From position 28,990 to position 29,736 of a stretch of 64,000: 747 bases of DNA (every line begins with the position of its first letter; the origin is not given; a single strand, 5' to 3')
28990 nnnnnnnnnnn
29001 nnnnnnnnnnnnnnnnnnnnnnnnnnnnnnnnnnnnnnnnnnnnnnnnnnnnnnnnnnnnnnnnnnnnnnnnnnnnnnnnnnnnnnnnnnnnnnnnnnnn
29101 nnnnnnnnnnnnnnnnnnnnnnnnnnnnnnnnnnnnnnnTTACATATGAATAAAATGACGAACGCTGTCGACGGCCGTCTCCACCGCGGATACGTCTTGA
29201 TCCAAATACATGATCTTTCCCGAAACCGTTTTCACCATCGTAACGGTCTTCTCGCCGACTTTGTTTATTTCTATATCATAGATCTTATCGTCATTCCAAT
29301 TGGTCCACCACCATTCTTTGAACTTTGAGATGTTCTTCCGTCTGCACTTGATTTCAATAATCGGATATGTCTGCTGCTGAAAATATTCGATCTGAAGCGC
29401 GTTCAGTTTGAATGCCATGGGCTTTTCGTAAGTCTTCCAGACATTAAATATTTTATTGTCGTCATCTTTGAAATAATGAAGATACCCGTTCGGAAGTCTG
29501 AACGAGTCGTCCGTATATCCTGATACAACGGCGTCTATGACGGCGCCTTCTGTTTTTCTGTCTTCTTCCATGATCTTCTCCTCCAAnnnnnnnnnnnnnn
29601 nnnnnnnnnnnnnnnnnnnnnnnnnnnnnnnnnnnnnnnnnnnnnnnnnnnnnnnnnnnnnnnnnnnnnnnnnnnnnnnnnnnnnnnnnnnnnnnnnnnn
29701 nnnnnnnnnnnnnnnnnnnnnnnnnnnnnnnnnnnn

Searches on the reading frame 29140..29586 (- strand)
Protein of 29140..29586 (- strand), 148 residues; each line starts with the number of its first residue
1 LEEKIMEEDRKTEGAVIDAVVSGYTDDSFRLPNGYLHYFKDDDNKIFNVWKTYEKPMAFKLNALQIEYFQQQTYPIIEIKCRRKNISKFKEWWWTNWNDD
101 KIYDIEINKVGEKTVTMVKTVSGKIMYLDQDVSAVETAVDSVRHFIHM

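Call 58: search_protein_families(library=pfam, proteins=[window:29140-29586:-], max_evalue=0.01)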
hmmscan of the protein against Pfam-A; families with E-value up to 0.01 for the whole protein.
window:29140-29586:- (148 aa): 0 families

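Call 59: search_protein_families(library=phrogs, proteins=[window:29140-29586:-], max_evalue=0.01)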
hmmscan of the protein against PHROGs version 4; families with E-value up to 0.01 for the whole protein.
window:29140-29586:- (148 aa): 0 families
